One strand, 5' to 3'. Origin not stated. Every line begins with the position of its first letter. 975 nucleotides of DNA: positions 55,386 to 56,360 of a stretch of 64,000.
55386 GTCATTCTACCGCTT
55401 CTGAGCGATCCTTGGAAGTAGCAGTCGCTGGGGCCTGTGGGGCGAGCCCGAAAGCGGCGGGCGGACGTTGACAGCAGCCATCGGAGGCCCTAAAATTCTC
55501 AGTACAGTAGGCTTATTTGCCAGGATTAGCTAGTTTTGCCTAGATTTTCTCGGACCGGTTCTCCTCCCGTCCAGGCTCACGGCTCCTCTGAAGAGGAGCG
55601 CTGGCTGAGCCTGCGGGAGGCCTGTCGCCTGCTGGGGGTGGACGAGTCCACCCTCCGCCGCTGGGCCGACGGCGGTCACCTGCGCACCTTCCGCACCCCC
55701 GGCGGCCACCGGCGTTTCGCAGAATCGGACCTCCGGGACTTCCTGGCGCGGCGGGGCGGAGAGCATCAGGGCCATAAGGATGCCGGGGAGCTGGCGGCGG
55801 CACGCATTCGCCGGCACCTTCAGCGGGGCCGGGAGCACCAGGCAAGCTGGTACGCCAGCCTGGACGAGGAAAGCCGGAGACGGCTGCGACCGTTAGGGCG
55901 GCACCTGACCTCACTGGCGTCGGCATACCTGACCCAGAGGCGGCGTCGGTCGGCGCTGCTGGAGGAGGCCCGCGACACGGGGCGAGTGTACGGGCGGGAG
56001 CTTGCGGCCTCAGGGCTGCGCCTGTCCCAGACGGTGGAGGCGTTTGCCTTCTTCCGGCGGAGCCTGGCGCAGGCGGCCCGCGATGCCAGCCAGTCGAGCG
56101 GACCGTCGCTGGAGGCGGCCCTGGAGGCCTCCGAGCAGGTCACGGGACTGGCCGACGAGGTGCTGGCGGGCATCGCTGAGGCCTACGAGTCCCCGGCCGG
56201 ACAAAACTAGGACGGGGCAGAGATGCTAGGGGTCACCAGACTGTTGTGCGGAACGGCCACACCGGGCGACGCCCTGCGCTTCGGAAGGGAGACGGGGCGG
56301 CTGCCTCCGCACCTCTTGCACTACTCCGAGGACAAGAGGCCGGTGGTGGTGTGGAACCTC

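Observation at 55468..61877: Tetrapyrrole operon headed by an HTH regulator and a NirJ/AhbD-like radical SAM next to a precorrin-2 dehydrogenase: a possible siroheme-dependent heme route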

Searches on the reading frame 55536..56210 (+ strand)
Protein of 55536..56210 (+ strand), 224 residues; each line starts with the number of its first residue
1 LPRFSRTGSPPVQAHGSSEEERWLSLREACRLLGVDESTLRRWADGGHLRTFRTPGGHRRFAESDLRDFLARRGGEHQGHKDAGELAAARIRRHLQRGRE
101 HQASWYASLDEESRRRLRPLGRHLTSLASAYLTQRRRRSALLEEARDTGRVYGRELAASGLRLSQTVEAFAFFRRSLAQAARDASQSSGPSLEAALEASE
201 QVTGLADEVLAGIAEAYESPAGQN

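Call 3: search_protein_families(library=pfam, proteins=[window:55536-56210:+])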
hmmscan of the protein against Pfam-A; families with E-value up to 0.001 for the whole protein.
window:55536-56210:+ (224 aa): 4 families
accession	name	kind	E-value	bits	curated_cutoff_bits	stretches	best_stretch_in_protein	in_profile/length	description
PF12728.13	HTH_17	-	6.4e-15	55.6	27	1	23-73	1-50/51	Helix-turn-helix domain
PF00376.29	MerR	-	7.6e-08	32.5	28.2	1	27-61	3-38/38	MerR family regulatory protein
PF13411.12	MerR_1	-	2e-06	28.3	21.6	1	25-69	2-46/69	MerR HTH family regulatory protein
PF13551.12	HTH_29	-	0.00066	20.2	28.1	0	21-44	10-33/64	Winged helix-turn helix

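Call 4: search_protein_families(library=ncbifam, proteins=[window:55536-56210:+])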
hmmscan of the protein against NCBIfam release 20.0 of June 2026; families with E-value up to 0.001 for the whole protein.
window:55536-56210:+ (224 aa): 4 families
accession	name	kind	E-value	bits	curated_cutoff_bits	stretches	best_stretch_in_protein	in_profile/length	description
NF033787.1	HTH_BldC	subfamily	5.8e-14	51.7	77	1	23-69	2-48/49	BldC family transcriptional regulator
TIGR01764.1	excise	domain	4.5e-12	46.1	28.8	1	23-71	1-48/49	excisionase family DNA-binding protein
NF033518.0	transpos_IS607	equivalog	1.6e-06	27.8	110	1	28-144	2-113/187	IS607 family transposase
NF047737.1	antiphage_MADS1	equivalog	0.00021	21.4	80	1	21-67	1-46/49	methylation-associated defense system helix-turn-helix domain-containing protein MAD1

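Call 46: find_homologous_proteins(query=window:55536-56210:+, max_evalue=0.001)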
Query window:55536-56210:+ (224 aa): 2411 proteins with E <= 0.001 among 8000 candidates; the best 120 are listed.
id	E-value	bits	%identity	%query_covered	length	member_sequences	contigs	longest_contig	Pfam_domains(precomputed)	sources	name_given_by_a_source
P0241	2.1e-136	471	100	100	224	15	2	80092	PF12728.14,PF00376.30,PF13411.13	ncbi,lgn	ncbi:MAG: helix-turn-helix domain-containing protein [Dehalococcoidia bacterium]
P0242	2.8e-114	398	85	100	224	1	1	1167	PF12728.14,PF00376.30,PF13411.13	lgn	-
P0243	8.0e-112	390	87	100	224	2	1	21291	PF12728.14,PF00376.30,PF14361.13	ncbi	-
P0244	1.9e-74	268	65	92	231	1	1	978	PF12728.14,PF00376.30,PF13411.13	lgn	-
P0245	3.2e-72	261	62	97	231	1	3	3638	PF12728.14,PF00376.30,PF13411.13,PF14361.13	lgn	-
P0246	2.0e-70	255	57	94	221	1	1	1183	PF12728.14,PF00376.30,PF13411.13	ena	-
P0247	2.8e-70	255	63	89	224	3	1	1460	PF12728.14,PF00376.30,PF13411.13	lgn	-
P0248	9.6e-70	253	61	92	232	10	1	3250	PF12728.14,PF00376.30,PF13411.13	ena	-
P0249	2.1e-69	252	62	89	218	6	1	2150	PF12728.14,PF00376.30,PF13411.13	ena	-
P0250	2.3e-69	252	61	90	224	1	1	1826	PF12728.14,PF00376.30,PF13411.13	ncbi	-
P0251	2.7e-69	251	61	91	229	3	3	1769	PF12728.14,PF00376.30,PF13411.13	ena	-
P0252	2.8e-69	251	60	95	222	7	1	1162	PF12728.14,PF00376.30,PF13411.13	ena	-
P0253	4.3e-69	251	57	94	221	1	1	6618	PF12728.14,PF00376.30,PF13411.13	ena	-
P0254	5.1e-69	251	57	93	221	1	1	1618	PF12728.14,PF00376.30,PF13411.13,PF14361.13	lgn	-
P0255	6.4e-69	250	61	90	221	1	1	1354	PF12728.14,PF00376.30,PF13411.13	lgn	-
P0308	5.5e-65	237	61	88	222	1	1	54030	PF12728.14,PF00376.30,PF13411.13,PF14361.13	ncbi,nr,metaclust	ncbi:MAG: hypothetical protein A2148_04360 [Chloroflexi bacterium RBG_16_68_14]|nr:MAG: hypothetical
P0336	2.7e-63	232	52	100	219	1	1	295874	PF12728.14,PF00376.30,PF13411.13,PF14361.13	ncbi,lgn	ncbi:MAG: helix-turn-helix domain-containing protein [Dehalococcoidia bacterium]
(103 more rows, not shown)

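Call 48: find_encoding_contigs(protein=P0241, flank=10000, max_places=4)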
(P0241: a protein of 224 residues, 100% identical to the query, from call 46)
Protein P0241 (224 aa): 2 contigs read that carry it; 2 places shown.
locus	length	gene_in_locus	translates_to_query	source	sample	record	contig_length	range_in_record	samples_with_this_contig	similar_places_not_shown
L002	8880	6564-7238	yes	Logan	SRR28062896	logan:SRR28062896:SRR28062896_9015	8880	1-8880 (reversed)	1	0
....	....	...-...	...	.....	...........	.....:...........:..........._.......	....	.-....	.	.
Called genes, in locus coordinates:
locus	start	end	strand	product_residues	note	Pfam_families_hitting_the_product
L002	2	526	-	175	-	?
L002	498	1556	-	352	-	PF01370:Epimerase, PF16363:GDP_Man_Dehyd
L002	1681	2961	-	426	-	PF13439:Glyco_transf_4, PF13579:Glyco_trans_4_4, PF00534:Glycos_transf_1, PF13692:Glyco_trans_1_4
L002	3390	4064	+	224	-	PF02397:Bac_transf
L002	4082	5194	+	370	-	PF01073:3Beta_HSD, PF01370:Epimerase, PF05368:NmrA, PF07993:NAD_binding_4 (faint), PF13460:NAD_binding_10 (faint), PF16363:GDP_Man_Dehyd, PF01370:Epimerase, PF16363:GDP_Man_Dehyd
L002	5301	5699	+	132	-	-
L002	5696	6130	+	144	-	PF04020:Phage_holin_4_2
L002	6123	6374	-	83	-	PF03144:GTP_EFTU_D2 (weak)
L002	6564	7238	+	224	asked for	PF00376:MerR, PF12728:HTH_17, PF13411:MerR_1 (weak)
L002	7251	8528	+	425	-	PF13353:Fer4_12, PF04055:Radical_SAM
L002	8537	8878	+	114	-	?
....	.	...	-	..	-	?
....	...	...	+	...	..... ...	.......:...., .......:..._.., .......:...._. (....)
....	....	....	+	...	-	?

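Call 57: find_encoding_contigs(protein=P0336, flank=10000, max_places=2)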
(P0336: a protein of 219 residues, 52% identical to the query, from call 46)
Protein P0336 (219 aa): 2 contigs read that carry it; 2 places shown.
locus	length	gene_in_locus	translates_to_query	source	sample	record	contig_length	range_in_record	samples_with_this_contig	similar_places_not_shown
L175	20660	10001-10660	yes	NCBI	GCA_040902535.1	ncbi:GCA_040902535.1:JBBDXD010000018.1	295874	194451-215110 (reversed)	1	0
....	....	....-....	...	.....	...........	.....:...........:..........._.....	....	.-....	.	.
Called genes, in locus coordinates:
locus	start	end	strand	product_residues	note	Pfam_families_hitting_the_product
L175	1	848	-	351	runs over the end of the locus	PF00561:Abhydrolase_1, PF12146:Hydrolase_4 (weak), PF00196:GerE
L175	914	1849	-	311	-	PF00291:PALP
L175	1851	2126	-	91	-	PF02597:ThiS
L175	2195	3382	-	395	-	PF02597:ThiS, PF00899:ThiF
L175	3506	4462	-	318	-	PF00291:PALP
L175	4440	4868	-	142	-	PF02082:Rrf2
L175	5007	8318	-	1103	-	-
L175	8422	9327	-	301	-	-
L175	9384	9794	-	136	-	-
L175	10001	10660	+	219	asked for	PF00376:MerR, PF12728:HTH_17, PF13411:MerR_1 (weak), PF14361:RsbRD_N (weak)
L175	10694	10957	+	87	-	-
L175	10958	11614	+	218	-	PF13241:NAD_binding_7, PF14824:Sirohm_synth_M (weak)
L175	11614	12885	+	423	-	PF05201:GlutR_N, PF01488:Shikimate_DH, PF03807:F420_oxidored (weak), PF00745:GlutR_dimer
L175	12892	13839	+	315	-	PF01379:Porphobil_deam, PF03900:Porphobil_deamC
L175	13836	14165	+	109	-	-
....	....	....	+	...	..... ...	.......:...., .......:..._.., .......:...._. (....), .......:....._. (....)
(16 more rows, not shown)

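Call 58: find_encoding_contigs(protein=P0308, flank=10000, max_places=2)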
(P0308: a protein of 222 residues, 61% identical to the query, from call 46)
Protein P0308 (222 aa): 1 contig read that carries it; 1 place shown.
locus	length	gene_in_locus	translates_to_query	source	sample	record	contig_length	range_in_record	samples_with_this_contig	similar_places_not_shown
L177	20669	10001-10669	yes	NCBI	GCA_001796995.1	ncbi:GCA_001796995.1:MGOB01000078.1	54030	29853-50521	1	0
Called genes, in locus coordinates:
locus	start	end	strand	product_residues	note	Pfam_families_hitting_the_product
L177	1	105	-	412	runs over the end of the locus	PF07690:MFS_1, PF05977:MFS_3, PF00083:Sugar_tr (weak), PF07690:MFS_1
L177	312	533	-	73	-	-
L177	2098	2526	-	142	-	PF01042:Ribonuc_L-PSP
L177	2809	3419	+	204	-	PF14378:PAP2_3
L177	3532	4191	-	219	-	PF11303:DUF3105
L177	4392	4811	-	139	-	PF13442:Cytochrome_CBB3, PF00034:Cytochrom_C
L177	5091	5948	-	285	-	PF02645:DegV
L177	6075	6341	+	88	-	PF00312:Ribosomal_S15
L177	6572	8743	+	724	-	PF01138:RNase_PH, PF03725:RNase_PH_C, PF03726:PNPase, PF01138:RNase_PH, PF03725:RNase_PH_C (weak), PF00013:KH_1, PF00575:S1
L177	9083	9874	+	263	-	PF01113:DapB_N, PF01408:GFO_IDH_MocA (faint), PF03447:NAD_binding_3 (weak), PF05173:DapB_C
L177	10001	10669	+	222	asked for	PF12728:HTH_17, PF13411:MerR_1, PF00376:MerR, PF14361:RsbRD_N (weak)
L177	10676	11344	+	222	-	PF13241:NAD_binding_7, PF14824:Sirohm_synth_M (weak)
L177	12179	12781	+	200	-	PF01488:Shikimate_DH, PF00745:GlutR_dimer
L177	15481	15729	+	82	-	-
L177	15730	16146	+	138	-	PF13470:PIN_3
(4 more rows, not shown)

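Call 66: predict_structure(alignment_id=A3)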
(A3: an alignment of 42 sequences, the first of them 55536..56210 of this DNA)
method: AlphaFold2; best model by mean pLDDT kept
length: 224 residues; sequences in the alignment: 42
mean_pLDDT: 81.1   pTM: 0.56
mean pLDDT of the five models: 81.1, 79.3, 78.9, 75.8, 75.3
residues with pLDDT >= 90: 97; 70-90: 71; 50-70: 38; < 50: 18
segments of 3 or more residues with pLDDT < 50: 1-4, 12-17, 76-81
pLDDT, mean of each block of 10 residues (from residue 1): 49 50 94 89 93 95 92 56 63 66 80 92 90 90 96 93 88 82 70 81 92 92 61
secondary structure, 60 per line:
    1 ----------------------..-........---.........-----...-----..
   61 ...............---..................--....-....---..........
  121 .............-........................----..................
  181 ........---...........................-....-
elements in order: H26-33 H37-45 E51-53 E59-62 H63-75 H79-96 H99-102 H104-107 H111-133 H135-158 H163-188 H192-218 H220-223

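Call 68: fold_search(model_id=the predicted structure, library=pdb)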
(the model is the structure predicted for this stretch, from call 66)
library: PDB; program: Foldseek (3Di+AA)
matches with E <= 10: 619; with E <= 0.001: 0
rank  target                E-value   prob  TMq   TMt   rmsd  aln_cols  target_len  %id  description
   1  6ama_P                6.1e-03  1.00  0.23  0.84   1.4        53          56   42  Structure of S. coelicolor/S. venezuelae BldC-smeA-ssfA complex to 3.09 Angstrom (released 2018-03-28)
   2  6ama_B                7.1e-03  1.00  0.22  0.83   1.2        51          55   43  Structure of S. coelicolor/S. venezuelae BldC-smeA-ssfA complex to 3.09 Angstrom (released 2018-03-28)
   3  6ama_H                7.8e-03  1.00  0.22  0.83   1.2        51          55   43  Structure of S. coelicolor/S. venezuelae BldC-smeA-ssfA complex to 3.09 Angstrom (released 2018-03-28)
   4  6ama_Y                1.2e-02  1.00  0.23  0.82   1.6        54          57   41  Structure of S. coelicolor/S. venezuelae BldC-smeA-ssfA complex to 3.09 Angstrom (released 2018-03-28)
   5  6amk_B                1.6e-02  1.00  0.22  0.87   1.1        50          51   40  Structure of Streptomyces venezuelae BldC-whiI opt complex (released 2018-03-28)
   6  6amk_A                2.2e-02  1.00  0.21  0.84   1.3        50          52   40  Structure of Streptomyces venezuelae BldC-whiI opt complex (released 2018-03-28)
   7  6ama_A                3.1e-02  1.00  0.22  0.85   1.1        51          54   43  Structure of S. coelicolor/S. venezuelae BldC-smeA-ssfA complex to 3.09 Angstrom (released 2018-03-28)
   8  9gm7_C                3.1e-02  0.57  0.21  0.12  19.6       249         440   12  MukBEF in a nucleotide-bound state with open neck gate (monomer) (released 2025-03-26)
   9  6m9a_C                5.8e-02  1.00  0.42  0.55   9.5       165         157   14  Bordetella pertussis globin coupled sensor regulatory domain (BpeGReg) (released 2018-11-14)
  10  5ohf_C                6.1e-02  0.98  0.35  0.49  10.2       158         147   21  Globin sensor domain of AfGcHK (FeIII form) in complex with cyanide, partially reduced (released 2017-11-08)
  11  9gm7_D                7.1e-02  0.44  0.21  0.17  19.2       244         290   13  MukBEF in a nucleotide-bound state with open neck gate (monomer) (released 2025-03-26)
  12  5ohf_F                8.6e-02  0.92  0.32  0.42  10.2       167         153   20  Globin sensor domain of AfGcHK (FeIII form) in complex with cyanide, partially reduced (released 2017-11-08)
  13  6m9a_A                9.5e-02  0.99  0.43  0.58   9.3       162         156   12  Bordetella pertussis globin coupled sensor regulatory domain (BpeGReg) (released 2018-11-14)
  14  9dse_A                1.0e-01  0.99  0.43  0.58   9.3       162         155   12  Cyanide-ligated Bordetella pertussis globin coupled sensor regulatory domain (released 2025-12-24)
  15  5ohf_G                1.1e-01  0.93  0.34  0.47  11.0       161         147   22  Globin sensor domain of AfGcHK (FeIII form) in complex with cyanide, partially reduced (released 2017-11-08)
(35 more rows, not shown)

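Call 94: search_protein_representatives(protein=window:55536-56210:+)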
Query: 224 residues. Proteins with E-value up to 0.001 (for the whole library): 5331; up to 1e-10: 647; up to 1e-30: 56. The best 150 are listed.
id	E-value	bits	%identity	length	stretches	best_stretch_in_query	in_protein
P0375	2.6e-54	200.8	52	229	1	22-221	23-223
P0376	4.8e-51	190.1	52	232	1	14-220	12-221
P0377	3.4e-50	187.3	47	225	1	17-221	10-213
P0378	7.1e-50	186.3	49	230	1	5-219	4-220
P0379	1.1e-48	182.5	55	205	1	32-220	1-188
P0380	4.7e-45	170.6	48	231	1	16-218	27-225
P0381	4.6e-44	167.3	43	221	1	19-219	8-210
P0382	9.0e-43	163.1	44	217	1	18-222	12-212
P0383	1.1e-42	162.8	47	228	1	21-219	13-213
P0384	4.1e-42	161.0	49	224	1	18-219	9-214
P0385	4.2e-42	160.9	47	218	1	21-221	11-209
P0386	4.7e-42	160.8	45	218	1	18-219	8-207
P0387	2.9e-41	158.2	45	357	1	16-222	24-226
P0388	3.5e-41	157.9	44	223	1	21-221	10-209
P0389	1.6e-40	155.8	47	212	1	20-219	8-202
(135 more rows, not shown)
